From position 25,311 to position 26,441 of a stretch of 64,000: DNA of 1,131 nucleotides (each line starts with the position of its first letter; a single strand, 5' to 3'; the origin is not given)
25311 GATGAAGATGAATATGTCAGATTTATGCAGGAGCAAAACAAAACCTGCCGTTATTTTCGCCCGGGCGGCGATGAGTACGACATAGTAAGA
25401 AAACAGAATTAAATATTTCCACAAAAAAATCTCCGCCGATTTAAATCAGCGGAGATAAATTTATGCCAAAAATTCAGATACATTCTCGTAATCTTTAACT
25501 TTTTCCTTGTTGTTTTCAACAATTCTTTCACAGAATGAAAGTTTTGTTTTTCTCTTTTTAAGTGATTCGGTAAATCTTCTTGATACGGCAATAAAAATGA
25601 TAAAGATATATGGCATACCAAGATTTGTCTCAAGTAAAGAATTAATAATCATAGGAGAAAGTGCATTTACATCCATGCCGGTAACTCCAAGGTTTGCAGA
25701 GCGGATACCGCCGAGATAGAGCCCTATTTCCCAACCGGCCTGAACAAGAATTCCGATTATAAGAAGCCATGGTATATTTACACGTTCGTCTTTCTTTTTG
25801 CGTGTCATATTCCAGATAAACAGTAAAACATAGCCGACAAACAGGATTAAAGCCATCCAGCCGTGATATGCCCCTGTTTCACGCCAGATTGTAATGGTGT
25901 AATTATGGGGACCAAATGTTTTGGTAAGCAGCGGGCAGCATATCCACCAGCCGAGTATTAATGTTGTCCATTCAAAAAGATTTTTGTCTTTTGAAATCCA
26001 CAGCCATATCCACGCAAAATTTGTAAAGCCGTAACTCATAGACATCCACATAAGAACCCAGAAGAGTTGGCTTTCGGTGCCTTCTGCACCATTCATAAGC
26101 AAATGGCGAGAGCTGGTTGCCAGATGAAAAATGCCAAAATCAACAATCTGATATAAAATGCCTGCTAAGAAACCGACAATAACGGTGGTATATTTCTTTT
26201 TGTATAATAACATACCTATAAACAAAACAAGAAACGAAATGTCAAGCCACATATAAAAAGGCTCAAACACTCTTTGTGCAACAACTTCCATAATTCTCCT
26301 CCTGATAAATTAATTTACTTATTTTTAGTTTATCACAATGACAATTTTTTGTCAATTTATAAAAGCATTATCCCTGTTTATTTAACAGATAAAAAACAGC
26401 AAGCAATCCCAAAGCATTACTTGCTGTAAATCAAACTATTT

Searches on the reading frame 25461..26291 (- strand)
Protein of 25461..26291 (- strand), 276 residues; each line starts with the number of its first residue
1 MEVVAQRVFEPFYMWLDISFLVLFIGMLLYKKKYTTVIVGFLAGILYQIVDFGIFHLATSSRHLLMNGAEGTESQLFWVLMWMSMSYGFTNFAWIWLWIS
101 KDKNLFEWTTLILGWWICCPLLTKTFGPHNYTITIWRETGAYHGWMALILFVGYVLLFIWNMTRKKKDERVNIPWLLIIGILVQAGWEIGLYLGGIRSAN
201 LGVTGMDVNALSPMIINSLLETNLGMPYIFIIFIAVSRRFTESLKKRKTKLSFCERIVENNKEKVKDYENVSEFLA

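Call 9: search_protein_families(library=pfam, proteins=[window:25461-26291:-], max_evalue=0.01)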
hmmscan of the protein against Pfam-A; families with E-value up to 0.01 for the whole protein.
window:25461-26291:- (276 aa): 0 families

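Call 38: find_encoding_contigs(protein=window:25461-26291:-, flank=10000, max_places=8)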
Protein window:25461-26291:- (276 aa): 6 contigs read that carry it; 3 places shown.
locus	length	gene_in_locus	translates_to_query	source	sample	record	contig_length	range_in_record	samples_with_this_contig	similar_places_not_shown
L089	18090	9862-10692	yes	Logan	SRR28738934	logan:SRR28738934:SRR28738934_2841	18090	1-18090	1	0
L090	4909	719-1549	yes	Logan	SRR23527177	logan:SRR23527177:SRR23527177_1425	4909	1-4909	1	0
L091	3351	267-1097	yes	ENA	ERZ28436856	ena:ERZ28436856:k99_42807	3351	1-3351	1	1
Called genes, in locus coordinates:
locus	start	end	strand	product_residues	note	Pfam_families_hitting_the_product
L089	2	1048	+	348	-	?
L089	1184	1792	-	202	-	PF01381:HTH_3, PF12844:HTH_19 (weak)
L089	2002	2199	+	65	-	-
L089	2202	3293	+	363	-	PF14657:Arm-DNA-bind_4, PF14659:Phage_int_SAM_3, PF00589:Phage_integrase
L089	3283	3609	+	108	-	PF21983:NikA-like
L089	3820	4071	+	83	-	PF21983:NikA-like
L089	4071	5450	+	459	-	PF03432:Relaxase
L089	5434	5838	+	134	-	PF14198:TnpV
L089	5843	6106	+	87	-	PF20648:DUF6809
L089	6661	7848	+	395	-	-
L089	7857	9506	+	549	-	PF01580:FtsK_SpoIIIE (faint), PF01935:DUF87, PF10412:TrwB_AAD_bind (faint)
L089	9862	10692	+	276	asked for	-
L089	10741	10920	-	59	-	PF20076:DUF6472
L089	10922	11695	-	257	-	PF21302:Zn_ribbon_RlmA, PF08241:Methyltransf_11 (weak), PF13649:Methyltransf_25 (weak)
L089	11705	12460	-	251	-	PF03372:Exo_endo_phos, PF14529:Exo_endo_phos_2 (faint)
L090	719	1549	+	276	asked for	-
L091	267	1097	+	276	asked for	-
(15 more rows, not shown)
